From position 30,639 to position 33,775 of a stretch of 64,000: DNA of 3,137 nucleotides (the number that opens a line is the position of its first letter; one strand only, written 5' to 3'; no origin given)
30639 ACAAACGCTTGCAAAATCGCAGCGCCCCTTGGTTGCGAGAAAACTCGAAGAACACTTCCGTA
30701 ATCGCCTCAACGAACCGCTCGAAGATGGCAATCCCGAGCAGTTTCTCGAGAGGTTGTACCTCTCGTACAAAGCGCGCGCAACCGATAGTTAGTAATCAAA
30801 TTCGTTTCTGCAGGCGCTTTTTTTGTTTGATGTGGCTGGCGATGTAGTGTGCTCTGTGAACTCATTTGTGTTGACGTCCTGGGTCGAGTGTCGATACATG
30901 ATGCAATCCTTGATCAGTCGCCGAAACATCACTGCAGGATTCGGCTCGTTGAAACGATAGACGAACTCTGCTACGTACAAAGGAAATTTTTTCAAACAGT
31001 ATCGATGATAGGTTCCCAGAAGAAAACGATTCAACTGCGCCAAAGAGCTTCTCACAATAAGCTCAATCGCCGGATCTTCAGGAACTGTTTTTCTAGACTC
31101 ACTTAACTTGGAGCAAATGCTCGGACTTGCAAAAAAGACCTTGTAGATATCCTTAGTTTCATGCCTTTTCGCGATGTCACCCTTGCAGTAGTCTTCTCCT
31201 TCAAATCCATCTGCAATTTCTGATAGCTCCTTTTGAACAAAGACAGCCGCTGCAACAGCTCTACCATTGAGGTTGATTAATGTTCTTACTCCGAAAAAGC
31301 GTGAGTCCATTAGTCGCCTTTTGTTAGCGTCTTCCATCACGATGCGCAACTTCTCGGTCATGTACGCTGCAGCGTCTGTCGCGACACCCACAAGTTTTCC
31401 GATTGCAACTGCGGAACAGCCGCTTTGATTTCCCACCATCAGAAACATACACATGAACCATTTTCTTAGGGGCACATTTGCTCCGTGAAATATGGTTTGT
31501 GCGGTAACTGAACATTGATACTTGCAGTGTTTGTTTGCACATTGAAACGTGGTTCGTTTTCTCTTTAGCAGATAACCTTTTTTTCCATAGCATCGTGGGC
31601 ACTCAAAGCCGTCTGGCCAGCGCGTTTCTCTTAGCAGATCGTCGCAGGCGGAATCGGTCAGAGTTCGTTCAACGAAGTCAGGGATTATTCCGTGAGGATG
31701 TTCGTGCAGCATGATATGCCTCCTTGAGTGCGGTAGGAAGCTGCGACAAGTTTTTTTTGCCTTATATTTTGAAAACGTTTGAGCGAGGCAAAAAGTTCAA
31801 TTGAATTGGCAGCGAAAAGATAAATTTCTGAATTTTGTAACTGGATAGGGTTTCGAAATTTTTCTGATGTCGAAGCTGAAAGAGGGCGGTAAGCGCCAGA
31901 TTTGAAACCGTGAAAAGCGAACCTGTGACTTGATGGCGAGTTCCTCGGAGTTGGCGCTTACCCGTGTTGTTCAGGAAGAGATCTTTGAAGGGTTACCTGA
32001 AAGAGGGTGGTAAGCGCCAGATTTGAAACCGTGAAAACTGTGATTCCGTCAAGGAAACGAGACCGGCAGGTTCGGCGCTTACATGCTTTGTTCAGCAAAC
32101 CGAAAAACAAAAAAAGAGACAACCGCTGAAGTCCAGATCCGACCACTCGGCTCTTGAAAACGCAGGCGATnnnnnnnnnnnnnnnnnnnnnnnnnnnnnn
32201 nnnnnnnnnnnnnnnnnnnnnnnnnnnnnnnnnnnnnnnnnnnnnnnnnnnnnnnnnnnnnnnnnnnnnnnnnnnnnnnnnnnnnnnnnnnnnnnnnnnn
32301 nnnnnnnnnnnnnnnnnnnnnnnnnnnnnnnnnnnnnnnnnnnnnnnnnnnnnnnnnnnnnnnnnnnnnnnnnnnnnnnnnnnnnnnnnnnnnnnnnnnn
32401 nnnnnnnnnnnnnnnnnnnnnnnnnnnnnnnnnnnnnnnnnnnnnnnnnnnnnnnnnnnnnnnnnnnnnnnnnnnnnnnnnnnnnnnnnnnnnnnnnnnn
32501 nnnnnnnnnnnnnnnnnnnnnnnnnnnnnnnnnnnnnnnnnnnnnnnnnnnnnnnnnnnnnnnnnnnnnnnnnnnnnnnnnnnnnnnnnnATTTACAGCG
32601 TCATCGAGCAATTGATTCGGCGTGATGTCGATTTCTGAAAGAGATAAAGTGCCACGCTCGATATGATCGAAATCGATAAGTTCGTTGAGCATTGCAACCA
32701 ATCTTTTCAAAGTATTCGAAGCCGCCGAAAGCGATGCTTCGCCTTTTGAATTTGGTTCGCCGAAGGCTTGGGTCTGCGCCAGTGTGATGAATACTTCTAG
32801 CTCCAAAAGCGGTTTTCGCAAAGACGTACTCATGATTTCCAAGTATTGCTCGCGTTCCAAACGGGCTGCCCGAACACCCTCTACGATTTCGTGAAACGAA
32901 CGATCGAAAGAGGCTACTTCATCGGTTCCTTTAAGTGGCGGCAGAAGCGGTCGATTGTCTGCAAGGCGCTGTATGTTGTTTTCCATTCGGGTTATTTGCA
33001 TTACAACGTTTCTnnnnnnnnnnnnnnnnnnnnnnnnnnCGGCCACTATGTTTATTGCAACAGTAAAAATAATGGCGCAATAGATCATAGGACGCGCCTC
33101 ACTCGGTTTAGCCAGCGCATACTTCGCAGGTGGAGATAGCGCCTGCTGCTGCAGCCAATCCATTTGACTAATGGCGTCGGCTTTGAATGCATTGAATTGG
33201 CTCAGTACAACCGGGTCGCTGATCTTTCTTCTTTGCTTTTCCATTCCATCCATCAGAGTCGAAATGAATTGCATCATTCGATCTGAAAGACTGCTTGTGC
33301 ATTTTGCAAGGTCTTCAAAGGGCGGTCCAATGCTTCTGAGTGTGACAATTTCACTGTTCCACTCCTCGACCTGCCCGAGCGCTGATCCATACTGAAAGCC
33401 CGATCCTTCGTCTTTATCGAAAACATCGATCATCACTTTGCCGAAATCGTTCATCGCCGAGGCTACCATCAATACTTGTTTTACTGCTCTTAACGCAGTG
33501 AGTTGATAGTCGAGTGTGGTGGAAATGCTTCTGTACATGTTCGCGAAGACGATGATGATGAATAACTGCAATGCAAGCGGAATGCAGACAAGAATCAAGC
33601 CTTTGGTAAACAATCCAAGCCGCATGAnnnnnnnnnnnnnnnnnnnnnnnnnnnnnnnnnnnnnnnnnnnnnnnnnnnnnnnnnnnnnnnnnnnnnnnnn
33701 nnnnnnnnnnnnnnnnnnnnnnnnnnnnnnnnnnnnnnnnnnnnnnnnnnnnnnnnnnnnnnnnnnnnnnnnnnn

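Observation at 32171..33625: A-type paralogs: ATP-binding domain intact, phospho-acceptor His mutated to Thr (A1) or Ser (A2)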

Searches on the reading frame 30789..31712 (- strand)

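Call 47: search_protein_families(library=pfam, proteins=[window:30789-31712:-], max_evalue=0.001)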
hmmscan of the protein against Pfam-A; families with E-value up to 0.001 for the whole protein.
window:30789-31712:- (307 aa): 2 families
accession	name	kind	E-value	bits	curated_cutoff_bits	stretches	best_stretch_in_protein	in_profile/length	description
PF12760.12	Zn_ribbon_IS1595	-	9.5e-12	45.1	25.4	1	19-66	2-46/46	Transposase zinc-ribbon domain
PF12762.13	DDE_Tnp_IS1595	-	0.00029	21.3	27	1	219-255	117-153/153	ISXO2-like transposase domain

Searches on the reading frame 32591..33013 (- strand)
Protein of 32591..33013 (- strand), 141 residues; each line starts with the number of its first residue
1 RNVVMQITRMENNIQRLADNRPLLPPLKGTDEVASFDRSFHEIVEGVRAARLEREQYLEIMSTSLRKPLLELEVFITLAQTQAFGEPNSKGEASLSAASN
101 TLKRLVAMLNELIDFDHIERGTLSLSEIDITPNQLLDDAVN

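Call 41: find_related_loci(query=A3, collection=genome_contigs, flank=4000)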
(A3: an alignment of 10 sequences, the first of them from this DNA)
Query A3 (141 aa) in genome_contigs; peptide patterns used: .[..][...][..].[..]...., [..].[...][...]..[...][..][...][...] (x = any residue, [..] = any of these).
114 stretches matched a pattern; 21 encode a relative of the query (tblastn E <= 1e-3); 21 distinct loci.
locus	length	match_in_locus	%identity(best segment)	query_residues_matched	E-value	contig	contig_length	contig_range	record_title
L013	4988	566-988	84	1-141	5e-81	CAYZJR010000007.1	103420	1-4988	MAG TPA_asm: uncultured Candidatus Obscuribacterales bacterium isolate SRP287051_co1_159 genome assembly, contig: NODE_4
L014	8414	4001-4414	43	2-139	8e-35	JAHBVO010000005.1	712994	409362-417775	MAG: Candidatus Obscuribacterales bacterium isolate ACE_CYA3 CYA3_5, whole genome shotgun sequence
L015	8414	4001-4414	43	2-139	5e-34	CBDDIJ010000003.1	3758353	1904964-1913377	MAG: Candidatus Obscuribacterales bacterium isolate d5e4265f-a358-4786-9086-93a4549b7058 genome assembly, contig: contig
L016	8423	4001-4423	43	1-141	5e-33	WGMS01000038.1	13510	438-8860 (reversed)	MAG: bacterium isolate RI_106 c_000000146069, whole genome shotgun sequence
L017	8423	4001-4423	41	1-141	4e-31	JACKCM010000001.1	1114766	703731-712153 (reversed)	MAG: Candidatus Obscuribacterales bacterium isolate HK-STAS-CYAN-1 HK-STAS-CYAN-1_1, whole genome shotgun sequence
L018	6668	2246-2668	43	1-141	2e-31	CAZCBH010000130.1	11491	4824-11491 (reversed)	MAG TPA_asm: uncultured Candidatus Obscuribacterales bacterium isolate SRP329715_co1_382 genome assembly, contig: NODE_8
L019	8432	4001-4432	32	1-141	1e-25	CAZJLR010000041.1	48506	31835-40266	MAG TPA_asm: uncultured Candidatus Obscuribacterales bacterium isolate SRP262948_co1_150 genome assembly, contig: NODE_6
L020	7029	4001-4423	29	1-141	2e-23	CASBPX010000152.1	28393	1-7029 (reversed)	MAG: uncultured cyanobacterium isolate PMM_0089 genome assembly, contig: PMM_0089_000000000152, whole genome shotgun seq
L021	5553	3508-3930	26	1-141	2e-20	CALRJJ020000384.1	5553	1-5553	MAG: Flavobacterium psychrophilum isolate JJ-JE56-12-1-mx-bin557 genome assembly, contig: JJ-RDS211-73-C1230, whole geno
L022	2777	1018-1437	26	1-140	6e-20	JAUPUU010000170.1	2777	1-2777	MAG: Cyanobacteriota bacterium erpe_2018_sw_21hr_WHONDRS-SW48-000092_B_bin.40 scaffold_295460, whole genome shotgun sequ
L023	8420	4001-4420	26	1-140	1e-19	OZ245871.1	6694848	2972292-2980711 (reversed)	MAG: Candidatus Obscuribacterales bacterium isolate 752a7bee-ce85-476a-9af6-0c8e99acb560 genome assembly, chromosome: 1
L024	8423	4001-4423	33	1-141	5e-25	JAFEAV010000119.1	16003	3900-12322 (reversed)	MAG: Cyanobacteria bacterium SZAS LIN-3 LIN-537__119__length-16003, whole genome shotgun sequence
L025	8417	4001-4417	26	1-139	4e-19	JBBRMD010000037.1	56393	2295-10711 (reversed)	MAG: Candidatus Obscuribacterales bacterium isolate La1_metabat2.001 LA1C_B2.001_k141_279845L_56393_cov_13.9954, whole g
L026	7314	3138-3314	41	1-59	7e-12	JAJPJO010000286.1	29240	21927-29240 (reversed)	MAG: Proteobacteria bacterium isolate Centralia_MAG_505 k107_27498586, whole genome shotgun sequence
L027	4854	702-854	39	1-51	4e-10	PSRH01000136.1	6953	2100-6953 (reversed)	MAG: Candidatus Melainabacteria bacterium isolate Amazon FNV 2010 23 1 1 contig_75_11765986_length_6953_multi_15_in_2_ou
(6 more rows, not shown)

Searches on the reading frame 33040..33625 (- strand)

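Call 61: search_protein_families(library=pfam, proteins=[window:33040-33625:-], max_evalue=10)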
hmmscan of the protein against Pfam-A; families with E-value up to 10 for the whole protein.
window:33040-33625:- (195 aa): 0 families
